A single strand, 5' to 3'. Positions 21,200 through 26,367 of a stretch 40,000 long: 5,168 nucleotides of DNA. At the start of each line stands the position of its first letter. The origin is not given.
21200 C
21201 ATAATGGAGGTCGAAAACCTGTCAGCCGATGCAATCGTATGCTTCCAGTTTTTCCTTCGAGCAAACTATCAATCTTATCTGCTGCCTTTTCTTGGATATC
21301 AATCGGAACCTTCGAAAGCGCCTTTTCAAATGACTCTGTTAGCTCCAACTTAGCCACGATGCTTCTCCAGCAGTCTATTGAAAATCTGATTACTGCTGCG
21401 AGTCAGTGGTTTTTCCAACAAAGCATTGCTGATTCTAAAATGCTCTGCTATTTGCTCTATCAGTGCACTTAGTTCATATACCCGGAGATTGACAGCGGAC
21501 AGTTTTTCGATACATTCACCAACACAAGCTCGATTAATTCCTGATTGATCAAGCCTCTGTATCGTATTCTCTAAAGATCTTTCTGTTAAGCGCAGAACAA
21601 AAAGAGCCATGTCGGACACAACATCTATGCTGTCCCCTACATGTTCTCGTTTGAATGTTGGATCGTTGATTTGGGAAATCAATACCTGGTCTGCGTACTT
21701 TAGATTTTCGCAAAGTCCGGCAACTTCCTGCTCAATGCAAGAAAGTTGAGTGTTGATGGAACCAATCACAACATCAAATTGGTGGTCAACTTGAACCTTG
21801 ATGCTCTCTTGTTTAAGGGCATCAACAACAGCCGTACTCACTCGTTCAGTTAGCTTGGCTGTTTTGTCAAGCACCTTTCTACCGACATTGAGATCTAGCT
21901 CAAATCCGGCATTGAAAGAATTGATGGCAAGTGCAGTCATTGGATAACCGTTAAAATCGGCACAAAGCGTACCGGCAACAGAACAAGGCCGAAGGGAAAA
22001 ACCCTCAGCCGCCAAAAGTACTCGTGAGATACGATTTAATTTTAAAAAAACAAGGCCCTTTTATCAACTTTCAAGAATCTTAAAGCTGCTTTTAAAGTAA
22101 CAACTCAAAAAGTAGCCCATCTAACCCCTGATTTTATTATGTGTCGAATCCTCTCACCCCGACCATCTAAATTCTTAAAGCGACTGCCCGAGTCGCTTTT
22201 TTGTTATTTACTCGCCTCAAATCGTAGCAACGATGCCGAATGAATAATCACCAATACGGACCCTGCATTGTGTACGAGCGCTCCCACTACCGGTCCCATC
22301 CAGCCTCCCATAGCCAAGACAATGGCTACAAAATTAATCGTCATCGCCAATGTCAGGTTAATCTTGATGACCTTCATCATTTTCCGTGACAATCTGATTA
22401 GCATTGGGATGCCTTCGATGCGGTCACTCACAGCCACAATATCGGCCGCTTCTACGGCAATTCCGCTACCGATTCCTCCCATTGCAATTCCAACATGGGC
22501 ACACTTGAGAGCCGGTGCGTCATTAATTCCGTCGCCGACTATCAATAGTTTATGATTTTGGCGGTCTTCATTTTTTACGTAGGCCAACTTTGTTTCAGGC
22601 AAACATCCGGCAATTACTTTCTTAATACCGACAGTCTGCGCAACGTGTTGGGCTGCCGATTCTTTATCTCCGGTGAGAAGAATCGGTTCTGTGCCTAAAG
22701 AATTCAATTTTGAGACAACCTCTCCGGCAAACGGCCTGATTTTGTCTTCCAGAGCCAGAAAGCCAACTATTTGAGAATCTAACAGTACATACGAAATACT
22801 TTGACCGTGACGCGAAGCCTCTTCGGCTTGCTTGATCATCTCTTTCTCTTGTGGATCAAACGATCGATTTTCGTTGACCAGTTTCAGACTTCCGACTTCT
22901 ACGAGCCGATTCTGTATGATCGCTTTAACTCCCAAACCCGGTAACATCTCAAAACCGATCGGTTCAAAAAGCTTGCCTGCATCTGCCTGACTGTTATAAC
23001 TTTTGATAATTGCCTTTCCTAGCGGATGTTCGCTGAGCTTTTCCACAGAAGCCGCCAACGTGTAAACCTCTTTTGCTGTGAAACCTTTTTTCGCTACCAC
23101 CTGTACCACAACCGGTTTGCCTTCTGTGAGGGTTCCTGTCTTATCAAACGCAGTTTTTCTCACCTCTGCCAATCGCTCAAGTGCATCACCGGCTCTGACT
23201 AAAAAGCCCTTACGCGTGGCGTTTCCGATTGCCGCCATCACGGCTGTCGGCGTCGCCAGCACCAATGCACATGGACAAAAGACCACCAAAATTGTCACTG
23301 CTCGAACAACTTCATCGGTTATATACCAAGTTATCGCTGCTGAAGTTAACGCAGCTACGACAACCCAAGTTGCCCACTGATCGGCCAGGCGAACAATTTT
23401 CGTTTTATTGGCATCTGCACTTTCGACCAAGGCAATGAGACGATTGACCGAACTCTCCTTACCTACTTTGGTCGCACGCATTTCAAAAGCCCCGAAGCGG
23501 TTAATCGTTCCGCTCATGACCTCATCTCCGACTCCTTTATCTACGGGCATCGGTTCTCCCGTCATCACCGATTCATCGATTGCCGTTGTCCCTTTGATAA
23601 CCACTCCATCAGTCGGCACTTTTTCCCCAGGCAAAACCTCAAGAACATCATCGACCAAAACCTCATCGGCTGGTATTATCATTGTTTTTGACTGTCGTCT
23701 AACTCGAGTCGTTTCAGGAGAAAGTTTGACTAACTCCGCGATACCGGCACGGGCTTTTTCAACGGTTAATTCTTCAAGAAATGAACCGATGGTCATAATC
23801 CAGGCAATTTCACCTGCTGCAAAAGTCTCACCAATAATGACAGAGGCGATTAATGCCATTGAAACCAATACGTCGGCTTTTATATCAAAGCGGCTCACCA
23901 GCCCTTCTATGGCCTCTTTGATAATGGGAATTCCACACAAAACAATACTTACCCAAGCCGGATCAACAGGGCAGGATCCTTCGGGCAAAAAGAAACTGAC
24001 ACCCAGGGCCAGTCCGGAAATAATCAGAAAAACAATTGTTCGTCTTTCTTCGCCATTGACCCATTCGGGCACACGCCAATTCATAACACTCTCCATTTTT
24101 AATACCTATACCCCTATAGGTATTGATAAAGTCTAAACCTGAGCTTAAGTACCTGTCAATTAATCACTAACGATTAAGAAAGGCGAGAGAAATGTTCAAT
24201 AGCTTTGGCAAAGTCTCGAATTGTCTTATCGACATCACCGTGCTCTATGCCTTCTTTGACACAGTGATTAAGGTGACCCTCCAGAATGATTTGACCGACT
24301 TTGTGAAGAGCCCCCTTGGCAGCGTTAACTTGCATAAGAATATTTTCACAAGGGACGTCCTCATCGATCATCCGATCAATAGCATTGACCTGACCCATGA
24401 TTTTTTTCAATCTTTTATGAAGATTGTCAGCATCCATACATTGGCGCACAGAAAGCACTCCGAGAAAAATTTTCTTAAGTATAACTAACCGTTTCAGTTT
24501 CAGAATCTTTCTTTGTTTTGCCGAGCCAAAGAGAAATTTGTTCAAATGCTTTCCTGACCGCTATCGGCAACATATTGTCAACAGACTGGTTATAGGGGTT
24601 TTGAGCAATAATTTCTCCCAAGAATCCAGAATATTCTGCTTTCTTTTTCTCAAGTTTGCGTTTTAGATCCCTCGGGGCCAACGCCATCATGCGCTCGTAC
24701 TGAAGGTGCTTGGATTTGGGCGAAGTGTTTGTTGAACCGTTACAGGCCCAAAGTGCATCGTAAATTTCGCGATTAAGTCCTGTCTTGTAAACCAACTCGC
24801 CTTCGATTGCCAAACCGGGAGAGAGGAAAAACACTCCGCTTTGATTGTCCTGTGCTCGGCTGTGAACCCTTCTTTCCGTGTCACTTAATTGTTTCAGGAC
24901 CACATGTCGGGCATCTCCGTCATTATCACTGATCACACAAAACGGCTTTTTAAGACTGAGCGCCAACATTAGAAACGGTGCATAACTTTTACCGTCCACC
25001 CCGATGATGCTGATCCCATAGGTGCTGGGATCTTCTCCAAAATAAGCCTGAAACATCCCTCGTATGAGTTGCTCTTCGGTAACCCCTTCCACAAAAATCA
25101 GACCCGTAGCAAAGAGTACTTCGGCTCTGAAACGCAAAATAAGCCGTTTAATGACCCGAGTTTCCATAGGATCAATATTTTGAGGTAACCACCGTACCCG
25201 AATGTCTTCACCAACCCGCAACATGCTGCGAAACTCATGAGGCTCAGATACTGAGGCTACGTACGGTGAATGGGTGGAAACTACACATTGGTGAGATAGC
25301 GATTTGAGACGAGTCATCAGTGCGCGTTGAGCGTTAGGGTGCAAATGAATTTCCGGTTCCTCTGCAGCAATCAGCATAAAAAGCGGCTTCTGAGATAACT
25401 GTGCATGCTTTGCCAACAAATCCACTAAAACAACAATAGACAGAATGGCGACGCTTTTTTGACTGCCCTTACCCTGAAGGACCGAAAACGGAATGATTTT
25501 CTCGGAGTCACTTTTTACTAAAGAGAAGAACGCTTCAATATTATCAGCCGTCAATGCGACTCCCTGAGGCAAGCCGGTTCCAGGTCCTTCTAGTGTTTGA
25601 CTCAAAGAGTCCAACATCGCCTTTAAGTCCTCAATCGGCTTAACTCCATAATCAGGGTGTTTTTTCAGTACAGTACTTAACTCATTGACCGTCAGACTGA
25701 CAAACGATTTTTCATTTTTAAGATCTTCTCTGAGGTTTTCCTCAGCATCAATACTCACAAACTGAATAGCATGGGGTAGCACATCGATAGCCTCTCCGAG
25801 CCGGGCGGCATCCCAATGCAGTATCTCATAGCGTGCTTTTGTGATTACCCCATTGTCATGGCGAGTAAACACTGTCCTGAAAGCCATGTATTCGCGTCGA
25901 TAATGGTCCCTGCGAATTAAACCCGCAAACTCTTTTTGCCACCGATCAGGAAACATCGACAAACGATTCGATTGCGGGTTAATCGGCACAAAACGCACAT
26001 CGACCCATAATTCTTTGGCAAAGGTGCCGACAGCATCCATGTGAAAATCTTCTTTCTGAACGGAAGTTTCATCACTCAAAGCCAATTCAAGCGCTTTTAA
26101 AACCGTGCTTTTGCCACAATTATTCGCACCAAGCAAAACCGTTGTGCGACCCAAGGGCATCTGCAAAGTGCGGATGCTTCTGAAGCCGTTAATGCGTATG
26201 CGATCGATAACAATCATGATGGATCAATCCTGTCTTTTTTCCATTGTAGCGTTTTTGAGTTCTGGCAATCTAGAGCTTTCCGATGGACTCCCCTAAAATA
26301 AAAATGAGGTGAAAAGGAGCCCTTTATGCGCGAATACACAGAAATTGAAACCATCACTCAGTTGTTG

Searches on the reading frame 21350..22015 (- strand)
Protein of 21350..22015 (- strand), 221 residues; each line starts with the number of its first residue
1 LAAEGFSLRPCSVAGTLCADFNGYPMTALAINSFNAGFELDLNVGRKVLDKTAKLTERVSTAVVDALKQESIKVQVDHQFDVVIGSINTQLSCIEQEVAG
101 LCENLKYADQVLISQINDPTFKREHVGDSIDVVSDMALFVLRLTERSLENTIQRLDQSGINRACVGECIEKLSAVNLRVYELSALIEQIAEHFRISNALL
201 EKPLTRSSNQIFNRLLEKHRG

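Call 10: search_protein_families(library=pfam, proteins=[window:21350-22015:-], max_evalue=0.01)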
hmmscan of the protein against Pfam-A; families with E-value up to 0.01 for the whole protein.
window:21350-22015:- (221 aa): 1 family
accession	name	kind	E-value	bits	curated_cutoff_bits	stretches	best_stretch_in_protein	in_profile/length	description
PF21715.3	CggR_N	-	0.0088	16.2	30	0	43-72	17-46/71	CggR N-terminal DNA binding domain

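Call 89: search_protein_families(library=padloc, proteins=[window:21350-22015:-], max_evalue=0.001)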
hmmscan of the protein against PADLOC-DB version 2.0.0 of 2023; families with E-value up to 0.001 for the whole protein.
window:21350-22015:- (221 aa): 0 families

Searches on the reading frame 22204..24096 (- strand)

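Call 10: search_protein_families(library=pfam, proteins=[window:22204-24096:-], max_evalue=0.01)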
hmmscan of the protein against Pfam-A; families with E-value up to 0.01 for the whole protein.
window:22204-24096:- (630 aa): 3 families
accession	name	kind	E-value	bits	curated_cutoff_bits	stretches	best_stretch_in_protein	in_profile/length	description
PF00122.25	E1-E2_ATPase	-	1.4e-46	158.7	28.1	1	124-296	1-181/181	E1-E2 ATPase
PF00702.32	Hydrolase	-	2.9e-28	100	26.4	1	316-534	5-191/191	haloacid dehalogenase-like hydrolase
PF08282.18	Hydrolase_3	-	0.00078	19.7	20.9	0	508-563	197-251/255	haloacid dehalogenase-like hydrolase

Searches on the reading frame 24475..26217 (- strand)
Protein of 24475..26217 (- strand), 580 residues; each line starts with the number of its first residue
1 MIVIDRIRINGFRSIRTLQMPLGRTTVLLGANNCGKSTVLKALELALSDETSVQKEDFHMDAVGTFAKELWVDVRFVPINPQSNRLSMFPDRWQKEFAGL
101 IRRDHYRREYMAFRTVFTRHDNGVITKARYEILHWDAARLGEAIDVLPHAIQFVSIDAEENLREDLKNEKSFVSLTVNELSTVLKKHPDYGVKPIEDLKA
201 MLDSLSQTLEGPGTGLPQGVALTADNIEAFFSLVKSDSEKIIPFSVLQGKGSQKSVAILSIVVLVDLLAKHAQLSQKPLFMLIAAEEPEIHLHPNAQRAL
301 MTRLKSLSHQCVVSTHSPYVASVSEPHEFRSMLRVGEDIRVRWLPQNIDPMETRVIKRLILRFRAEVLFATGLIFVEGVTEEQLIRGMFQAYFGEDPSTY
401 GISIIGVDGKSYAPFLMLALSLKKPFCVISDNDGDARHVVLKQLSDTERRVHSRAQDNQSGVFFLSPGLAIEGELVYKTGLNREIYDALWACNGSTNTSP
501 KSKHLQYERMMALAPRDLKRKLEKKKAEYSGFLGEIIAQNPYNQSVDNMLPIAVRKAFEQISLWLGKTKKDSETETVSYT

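Call 10: search_protein_families(library=pfam, proteins=[window:24475-26217:-], max_evalue=0.01)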
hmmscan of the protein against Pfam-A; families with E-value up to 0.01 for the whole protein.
window:24475-26217:- (580 aa): 8 families
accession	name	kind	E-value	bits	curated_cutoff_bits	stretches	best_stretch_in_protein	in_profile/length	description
PF13175.12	AAA_15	-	6.2e-24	85.8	32.1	2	4-77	3-84/374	AAA ATPase domain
PF13304.12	AAA_21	-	7.6e-19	69.3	27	2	188-320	220-302/304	AAA domain, putative AbiEii toxin, Type IV TA system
PF20469.4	OLD-like_TOPRIM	-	1.3e-15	58.1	23.2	1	368-433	1-67/67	Overcoming lysogenization defect protein-like, TOPRIM domain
PF11398.14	DUF2813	-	2.9e-15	57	21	1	3-64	2-66/372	Protein of unknown function (DUF2813)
PF13476.12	AAA_23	-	1e-07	33.3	27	1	6-56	1-52/201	AAA domain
PF02463.25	SMC_N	-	6.1e-07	29.5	40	1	4-52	2-53/220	RecF/RecN/SMC N terminal domain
PF00005.33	ABC_tran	-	0.00038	21.5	25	1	18-60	6-51/137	ABC transporter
PF13555.12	AAA_29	-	0.0083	16.3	27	0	12-49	12-48/61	P-loop containing region of AAA domain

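Call 89: search_protein_families(library=padloc, proteins=[window:24475-26217:-], max_evalue=0.001)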
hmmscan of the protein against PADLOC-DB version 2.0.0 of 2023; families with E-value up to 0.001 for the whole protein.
window:24475-26217:- (580 aa): 132 families (the best 25 are shown)
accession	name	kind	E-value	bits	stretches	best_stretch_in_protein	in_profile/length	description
PDLC00067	GajA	-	7.3e-114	379.4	1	2-566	3-601/604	AAA ATPase domain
PDLC00070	GajA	-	6.7e-40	135.3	2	266-441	275-460/596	AAA ATPase domain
PDLC02358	Old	-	4.3e-37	126.2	1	2-443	2-458/578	Old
PDLC00062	GajA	-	1.7e-34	117.2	3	247-347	272-370/639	AAA ATPase domain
PDLC00094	GajA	-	5.8e-34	115.5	2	249-439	272-460/569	AAA ATPase domain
PDLC00071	GajA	-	5.4e-30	102.7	2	262-455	261-460/588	AAA ATPase domain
PDLC00069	GajA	-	4.2e-29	99.5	2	275-434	330-504/687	AAA ATPase domain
PDLC00091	GajA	-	3.8e-28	96.7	2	262-424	281-451/627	AAA ATPase domain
PDLC00066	GajA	-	7.8e-28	95.3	2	273-434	272-434/567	AAA ATPase domain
PDLC00096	GajA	-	1e-27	95.2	2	267-433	280-455/630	AAA ATPase domain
PDLC00075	GajA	-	1.9e-27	94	2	282-433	271-421/536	AAA ATPase domain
PDLC00102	GajA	-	6.4e-27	92.2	2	242-447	262-451/532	AAA ATPase domain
PDLC00072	GajA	-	3.7e-26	89.8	1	279-448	346-517/709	AAA ATPase domain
PDLC02979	AriA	-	3.9e-26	90.7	1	4-321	3-373/373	-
PDLC00065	GajA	-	1.1e-25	88.6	2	262-439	315-511/670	AAA ATPase domain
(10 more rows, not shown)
